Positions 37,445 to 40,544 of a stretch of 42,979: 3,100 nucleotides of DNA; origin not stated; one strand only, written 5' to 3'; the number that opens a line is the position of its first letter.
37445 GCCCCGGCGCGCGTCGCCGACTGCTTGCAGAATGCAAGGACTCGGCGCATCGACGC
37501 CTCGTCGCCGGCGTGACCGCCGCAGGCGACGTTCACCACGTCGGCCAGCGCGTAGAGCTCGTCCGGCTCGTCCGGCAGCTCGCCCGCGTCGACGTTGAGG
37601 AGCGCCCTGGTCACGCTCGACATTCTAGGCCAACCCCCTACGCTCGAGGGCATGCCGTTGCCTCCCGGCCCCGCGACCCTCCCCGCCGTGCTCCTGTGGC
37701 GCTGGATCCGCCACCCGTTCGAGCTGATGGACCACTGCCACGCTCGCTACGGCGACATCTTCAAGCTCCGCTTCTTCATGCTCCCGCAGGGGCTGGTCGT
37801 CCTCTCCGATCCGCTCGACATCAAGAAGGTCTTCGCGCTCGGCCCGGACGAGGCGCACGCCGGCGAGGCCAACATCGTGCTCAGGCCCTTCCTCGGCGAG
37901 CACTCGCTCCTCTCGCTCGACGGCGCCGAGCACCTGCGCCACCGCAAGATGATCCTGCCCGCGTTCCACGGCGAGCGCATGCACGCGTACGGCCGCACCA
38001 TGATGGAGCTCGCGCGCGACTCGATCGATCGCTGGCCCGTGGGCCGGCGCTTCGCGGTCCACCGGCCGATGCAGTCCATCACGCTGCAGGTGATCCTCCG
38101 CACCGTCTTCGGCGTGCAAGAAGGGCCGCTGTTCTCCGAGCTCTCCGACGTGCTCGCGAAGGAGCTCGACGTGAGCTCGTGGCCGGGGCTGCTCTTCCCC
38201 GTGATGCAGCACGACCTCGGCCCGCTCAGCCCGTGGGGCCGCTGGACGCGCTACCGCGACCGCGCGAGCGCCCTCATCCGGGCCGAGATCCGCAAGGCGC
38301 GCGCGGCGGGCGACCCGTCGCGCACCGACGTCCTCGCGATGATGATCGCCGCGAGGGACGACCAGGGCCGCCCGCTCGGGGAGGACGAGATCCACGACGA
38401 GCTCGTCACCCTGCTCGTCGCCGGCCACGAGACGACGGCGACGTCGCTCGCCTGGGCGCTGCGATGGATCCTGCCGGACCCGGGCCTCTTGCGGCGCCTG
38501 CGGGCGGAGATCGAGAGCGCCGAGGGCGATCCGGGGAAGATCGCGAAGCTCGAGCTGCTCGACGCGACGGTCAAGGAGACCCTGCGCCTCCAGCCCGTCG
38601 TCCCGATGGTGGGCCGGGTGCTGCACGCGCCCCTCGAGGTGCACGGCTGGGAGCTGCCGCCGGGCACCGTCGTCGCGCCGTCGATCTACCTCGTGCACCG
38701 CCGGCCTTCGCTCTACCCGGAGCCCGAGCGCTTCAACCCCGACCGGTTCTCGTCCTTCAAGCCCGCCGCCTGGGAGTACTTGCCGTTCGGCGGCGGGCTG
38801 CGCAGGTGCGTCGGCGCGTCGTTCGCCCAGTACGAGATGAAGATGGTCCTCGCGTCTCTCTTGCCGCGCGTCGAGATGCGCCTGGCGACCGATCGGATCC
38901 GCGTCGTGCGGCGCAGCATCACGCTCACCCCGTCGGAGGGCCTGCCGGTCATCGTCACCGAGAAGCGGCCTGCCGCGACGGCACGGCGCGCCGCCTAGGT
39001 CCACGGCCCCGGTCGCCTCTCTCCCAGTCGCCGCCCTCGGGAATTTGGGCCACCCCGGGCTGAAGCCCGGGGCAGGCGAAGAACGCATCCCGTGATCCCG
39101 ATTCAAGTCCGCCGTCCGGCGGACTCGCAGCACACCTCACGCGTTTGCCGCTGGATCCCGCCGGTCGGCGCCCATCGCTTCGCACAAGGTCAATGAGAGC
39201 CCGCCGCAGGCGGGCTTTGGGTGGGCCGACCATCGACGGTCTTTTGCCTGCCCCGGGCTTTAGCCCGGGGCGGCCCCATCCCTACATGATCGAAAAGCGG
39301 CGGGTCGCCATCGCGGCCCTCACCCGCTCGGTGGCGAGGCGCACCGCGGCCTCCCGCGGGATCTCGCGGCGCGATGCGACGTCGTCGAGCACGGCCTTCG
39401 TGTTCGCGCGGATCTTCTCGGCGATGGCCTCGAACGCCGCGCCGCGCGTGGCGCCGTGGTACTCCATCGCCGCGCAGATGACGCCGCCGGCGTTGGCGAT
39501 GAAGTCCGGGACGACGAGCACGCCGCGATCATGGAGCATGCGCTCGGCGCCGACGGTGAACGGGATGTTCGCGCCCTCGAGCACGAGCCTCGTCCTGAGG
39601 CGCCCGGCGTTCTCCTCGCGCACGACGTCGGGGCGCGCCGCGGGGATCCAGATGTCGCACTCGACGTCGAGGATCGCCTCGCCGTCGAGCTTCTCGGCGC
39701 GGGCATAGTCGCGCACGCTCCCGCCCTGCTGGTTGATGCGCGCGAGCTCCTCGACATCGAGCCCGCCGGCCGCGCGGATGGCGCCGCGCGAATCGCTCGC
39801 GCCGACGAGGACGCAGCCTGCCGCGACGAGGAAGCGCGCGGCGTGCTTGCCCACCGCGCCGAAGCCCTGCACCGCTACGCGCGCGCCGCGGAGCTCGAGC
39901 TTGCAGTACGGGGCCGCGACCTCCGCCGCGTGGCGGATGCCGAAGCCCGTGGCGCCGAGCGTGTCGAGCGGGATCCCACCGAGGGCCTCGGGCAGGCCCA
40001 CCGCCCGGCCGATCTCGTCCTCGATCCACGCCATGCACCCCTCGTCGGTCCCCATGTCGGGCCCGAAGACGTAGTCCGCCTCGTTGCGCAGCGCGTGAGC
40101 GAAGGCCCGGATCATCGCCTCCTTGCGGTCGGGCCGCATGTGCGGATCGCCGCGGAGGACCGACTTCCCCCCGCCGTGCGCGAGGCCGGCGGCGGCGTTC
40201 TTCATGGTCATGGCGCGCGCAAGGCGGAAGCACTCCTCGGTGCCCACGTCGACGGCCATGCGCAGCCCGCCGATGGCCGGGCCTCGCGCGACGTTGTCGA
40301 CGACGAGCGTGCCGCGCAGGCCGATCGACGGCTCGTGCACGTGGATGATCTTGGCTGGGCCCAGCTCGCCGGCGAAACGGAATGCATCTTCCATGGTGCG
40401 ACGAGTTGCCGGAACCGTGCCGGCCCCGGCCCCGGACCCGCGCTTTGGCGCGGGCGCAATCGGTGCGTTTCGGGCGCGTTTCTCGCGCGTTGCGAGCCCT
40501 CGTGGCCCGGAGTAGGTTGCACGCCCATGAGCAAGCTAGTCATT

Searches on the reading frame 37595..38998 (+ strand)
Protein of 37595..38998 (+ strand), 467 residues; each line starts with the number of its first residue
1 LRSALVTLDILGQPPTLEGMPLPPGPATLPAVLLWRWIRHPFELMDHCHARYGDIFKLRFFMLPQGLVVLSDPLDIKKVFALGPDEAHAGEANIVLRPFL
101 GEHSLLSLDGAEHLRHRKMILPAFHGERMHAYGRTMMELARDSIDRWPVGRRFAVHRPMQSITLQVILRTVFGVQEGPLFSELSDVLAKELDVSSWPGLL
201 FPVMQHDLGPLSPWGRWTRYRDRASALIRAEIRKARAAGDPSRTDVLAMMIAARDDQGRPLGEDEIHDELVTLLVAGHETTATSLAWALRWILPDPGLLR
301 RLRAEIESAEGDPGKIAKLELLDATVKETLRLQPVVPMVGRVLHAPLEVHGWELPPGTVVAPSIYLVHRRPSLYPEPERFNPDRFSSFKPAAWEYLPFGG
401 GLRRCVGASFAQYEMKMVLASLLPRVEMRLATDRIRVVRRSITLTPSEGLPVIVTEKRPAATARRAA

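Call 10: search_protein_families(library=pfam, proteins=[window:37595-38998:+])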
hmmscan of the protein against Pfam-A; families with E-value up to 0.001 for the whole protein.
window:37595-38998:+ (467 aa): 1 family
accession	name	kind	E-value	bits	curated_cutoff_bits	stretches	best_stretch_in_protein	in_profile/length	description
PF00067.27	p450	-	3.6e-71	240.7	22.8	1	23-431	1-437/462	Cytochrome P450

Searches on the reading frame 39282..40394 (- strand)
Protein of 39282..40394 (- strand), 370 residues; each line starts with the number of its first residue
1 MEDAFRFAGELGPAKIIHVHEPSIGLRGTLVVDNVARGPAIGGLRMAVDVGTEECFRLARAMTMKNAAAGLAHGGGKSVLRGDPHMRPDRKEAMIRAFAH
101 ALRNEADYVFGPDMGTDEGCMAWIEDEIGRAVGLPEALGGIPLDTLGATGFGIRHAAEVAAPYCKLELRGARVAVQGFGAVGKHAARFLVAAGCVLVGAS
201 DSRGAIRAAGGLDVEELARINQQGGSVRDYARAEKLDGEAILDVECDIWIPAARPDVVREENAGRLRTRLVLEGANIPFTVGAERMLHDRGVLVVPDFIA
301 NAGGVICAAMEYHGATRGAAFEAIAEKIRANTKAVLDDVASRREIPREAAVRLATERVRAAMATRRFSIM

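Call 10: search_protein_families(library=pfam, proteins=[window:39282-40394:-])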
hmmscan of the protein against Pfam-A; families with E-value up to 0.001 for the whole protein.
window:39282-40394:- (370 aa): 3 families
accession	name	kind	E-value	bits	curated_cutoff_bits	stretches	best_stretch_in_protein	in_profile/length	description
PF00208.27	ELFV_dehydrog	-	1.5e-55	188.9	23.4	1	139-365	1-240/241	Glutamate/Leucine/Phenylalanine/Valine dehydrogenase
PF02812.23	ELFV_dehydrog_N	-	4.9e-20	72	25.3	1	26-128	21-127/129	Glu/Leu/Phe/Val dehydrogenase, dimerisation domain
PF02826.25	2-Hacid_dh_C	-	0.00018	21.3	25.1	0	163-206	29-72/178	D-isomer specific 2-hydroxyacid dehydrogenase, NAD binding domain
